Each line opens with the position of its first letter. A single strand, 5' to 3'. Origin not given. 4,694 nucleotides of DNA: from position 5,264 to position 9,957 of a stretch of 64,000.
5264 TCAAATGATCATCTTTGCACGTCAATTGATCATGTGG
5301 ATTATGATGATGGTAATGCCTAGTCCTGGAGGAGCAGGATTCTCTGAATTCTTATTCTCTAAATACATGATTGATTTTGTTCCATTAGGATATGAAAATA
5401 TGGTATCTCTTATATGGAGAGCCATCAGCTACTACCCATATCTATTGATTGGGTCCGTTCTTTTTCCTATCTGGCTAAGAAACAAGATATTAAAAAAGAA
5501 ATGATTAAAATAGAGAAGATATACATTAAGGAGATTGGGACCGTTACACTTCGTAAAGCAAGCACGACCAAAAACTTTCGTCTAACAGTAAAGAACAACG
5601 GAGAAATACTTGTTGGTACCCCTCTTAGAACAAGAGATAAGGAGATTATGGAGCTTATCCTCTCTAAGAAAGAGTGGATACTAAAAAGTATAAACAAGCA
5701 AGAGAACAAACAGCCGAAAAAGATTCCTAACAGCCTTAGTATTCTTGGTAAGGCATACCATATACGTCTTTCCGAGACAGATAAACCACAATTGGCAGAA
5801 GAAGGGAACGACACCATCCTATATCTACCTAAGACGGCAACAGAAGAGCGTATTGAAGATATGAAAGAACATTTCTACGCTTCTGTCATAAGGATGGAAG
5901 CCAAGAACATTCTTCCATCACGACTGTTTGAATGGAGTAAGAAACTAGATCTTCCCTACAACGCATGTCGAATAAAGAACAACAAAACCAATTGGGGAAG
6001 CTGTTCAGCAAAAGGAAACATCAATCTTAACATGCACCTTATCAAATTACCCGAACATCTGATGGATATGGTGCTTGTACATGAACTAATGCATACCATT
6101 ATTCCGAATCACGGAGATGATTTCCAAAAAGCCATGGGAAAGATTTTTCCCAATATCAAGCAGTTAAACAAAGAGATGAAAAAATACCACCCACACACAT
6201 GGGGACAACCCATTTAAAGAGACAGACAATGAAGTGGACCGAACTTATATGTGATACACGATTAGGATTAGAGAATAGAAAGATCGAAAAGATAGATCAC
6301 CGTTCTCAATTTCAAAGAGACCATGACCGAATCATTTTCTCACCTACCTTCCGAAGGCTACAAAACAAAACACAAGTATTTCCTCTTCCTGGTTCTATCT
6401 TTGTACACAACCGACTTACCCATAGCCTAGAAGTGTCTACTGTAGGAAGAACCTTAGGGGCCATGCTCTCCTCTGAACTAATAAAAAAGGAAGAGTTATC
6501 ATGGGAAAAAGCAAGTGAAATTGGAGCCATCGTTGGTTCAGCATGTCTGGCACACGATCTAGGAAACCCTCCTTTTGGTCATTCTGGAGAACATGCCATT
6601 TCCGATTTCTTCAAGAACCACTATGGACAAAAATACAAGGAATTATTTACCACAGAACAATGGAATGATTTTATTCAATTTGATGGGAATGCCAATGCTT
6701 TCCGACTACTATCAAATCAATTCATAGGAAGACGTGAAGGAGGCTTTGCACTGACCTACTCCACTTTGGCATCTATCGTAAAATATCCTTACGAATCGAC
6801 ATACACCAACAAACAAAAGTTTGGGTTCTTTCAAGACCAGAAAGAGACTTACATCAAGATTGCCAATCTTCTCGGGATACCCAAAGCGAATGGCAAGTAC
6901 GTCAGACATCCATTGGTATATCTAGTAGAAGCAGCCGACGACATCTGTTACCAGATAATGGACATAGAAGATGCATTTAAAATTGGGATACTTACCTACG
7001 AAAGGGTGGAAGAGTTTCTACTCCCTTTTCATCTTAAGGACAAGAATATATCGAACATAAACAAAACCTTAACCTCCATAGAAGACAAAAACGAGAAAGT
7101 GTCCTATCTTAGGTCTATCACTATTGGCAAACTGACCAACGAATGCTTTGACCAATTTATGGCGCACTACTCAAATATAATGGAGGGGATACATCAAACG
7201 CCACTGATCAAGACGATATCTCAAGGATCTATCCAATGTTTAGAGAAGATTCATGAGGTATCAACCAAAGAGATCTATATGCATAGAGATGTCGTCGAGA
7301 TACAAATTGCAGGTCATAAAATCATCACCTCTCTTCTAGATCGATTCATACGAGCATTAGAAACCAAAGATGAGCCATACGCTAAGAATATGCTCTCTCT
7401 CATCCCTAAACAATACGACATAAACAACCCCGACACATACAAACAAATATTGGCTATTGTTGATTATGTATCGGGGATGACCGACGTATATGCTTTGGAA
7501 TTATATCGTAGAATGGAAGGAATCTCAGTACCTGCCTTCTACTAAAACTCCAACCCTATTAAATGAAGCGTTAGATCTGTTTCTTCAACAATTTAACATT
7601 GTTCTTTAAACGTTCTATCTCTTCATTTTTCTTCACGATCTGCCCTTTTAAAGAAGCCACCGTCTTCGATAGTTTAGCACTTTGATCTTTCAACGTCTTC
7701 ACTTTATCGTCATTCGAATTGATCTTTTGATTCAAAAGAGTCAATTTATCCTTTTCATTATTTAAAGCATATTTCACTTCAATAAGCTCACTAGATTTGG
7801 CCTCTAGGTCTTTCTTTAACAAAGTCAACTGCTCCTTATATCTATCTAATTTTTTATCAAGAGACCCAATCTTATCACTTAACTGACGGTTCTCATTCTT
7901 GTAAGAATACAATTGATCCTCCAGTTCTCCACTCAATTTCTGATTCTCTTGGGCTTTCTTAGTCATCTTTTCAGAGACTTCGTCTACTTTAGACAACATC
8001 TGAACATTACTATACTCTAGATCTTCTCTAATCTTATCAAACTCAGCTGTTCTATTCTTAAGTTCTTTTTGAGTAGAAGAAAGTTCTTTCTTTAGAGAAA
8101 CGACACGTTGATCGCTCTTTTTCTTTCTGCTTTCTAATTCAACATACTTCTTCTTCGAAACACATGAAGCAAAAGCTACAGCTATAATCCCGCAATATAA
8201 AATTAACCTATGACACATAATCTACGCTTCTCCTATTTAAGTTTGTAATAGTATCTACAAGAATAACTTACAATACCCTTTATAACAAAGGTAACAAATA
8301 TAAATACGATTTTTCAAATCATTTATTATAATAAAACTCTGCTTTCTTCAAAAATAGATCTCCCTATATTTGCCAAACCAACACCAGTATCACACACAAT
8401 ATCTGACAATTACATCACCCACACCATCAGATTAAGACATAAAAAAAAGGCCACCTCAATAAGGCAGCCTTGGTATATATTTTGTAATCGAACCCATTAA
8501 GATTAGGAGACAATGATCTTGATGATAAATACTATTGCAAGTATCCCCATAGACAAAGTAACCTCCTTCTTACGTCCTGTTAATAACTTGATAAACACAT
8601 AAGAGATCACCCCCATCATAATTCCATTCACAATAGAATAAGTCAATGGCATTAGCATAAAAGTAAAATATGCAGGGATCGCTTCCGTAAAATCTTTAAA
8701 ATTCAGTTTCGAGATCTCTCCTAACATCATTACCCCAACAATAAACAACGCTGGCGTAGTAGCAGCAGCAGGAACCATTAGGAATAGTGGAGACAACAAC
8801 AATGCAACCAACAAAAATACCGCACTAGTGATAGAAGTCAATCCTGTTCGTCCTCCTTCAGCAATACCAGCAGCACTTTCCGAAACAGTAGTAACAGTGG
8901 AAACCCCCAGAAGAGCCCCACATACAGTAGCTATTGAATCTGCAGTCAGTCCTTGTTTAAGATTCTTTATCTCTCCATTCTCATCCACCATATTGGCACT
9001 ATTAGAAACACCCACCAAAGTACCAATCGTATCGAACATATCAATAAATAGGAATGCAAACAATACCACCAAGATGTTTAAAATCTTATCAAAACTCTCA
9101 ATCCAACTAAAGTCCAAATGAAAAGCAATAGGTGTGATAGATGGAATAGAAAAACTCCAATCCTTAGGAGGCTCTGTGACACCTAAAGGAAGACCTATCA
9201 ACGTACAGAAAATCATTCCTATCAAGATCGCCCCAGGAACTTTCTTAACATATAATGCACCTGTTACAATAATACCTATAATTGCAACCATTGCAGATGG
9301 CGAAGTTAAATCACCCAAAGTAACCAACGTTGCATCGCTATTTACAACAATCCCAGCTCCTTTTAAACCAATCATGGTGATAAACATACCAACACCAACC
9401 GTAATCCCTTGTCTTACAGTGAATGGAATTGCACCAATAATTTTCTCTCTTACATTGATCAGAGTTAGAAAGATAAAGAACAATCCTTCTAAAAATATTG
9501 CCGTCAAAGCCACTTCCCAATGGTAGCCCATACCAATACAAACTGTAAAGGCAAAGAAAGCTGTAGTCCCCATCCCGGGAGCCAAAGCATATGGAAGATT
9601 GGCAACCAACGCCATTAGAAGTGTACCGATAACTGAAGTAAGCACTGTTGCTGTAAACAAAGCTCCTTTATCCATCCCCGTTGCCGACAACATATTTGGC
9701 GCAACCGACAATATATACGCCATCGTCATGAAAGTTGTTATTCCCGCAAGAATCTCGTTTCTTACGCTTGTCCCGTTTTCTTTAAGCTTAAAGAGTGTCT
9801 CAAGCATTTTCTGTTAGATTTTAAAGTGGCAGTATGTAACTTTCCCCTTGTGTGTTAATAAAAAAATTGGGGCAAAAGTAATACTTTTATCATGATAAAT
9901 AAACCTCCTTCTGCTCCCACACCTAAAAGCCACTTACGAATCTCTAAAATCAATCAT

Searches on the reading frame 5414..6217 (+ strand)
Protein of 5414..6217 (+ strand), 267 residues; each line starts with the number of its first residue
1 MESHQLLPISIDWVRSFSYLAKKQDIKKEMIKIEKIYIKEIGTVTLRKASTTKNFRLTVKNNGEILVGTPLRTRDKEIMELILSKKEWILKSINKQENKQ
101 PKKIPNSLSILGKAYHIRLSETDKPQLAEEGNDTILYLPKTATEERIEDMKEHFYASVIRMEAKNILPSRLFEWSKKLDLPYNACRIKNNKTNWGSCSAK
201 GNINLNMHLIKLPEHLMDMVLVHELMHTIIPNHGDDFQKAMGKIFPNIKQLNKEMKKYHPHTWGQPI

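Call 73: search_protein_families(library=pfam, proteins=[window:5414-6217:+], max_evalue=0.00001)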
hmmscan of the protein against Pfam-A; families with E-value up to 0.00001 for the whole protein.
window:5414-6217:+ (267 aa): 2 families
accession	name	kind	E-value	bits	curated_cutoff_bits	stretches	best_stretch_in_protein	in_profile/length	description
PF01863.23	YgjP-like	-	4e-48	164.6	26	1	53-257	1-206/207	YgjP-like, metallopeptidase domain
PF10263.15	SprT-like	-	1.4e-06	28.5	25.6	1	169-252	20-103/108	SprT-like family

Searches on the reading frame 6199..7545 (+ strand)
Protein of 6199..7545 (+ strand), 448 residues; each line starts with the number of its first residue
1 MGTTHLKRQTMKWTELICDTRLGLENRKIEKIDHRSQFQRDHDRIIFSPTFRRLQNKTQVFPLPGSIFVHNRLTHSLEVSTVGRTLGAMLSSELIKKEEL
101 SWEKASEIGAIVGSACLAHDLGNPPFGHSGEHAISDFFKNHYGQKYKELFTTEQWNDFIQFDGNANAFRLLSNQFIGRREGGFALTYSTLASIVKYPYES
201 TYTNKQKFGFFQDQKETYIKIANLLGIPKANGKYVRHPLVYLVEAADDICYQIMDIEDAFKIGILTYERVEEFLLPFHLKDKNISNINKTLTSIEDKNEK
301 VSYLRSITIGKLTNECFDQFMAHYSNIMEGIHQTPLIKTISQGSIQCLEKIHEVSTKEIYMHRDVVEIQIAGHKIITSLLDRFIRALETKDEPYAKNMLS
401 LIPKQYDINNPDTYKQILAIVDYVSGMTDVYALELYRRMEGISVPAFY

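Call 73: search_protein_families(library=pfam, proteins=[window:6199-7545:+], max_evalue=0.00001)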
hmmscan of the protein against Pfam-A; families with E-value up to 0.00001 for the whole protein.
window:6199-7545:+ (448 aa): 1 family
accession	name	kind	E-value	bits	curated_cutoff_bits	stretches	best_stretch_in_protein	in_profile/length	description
PF13286.11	HD_assoc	-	4.1e-09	37.3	22.2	1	348-438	11-91/91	Phosphohydrolase-associated domain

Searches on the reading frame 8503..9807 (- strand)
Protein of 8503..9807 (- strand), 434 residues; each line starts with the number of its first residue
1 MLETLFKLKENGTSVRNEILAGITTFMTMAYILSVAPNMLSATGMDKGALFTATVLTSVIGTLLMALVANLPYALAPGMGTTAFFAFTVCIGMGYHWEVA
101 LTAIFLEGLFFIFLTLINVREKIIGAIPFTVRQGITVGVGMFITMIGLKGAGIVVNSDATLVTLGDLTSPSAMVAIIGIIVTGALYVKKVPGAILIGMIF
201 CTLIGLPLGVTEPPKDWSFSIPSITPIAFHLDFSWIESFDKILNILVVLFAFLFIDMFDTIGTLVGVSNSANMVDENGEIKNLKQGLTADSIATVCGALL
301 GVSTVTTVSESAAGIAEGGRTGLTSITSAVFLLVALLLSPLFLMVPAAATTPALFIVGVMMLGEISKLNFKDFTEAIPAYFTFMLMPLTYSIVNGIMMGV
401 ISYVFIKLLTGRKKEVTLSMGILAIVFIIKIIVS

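Call 73: search_protein_families(library=pfam, proteins=[window:8503-9807:-], max_evalue=0.00001)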
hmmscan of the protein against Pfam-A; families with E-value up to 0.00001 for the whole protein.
window:8503-9807:- (434 aa): 1 family
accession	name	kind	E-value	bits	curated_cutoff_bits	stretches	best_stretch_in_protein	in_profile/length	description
PF00860.26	Xan_ur_permease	-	9e-45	153.5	27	1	17-397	2-388/389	Permease family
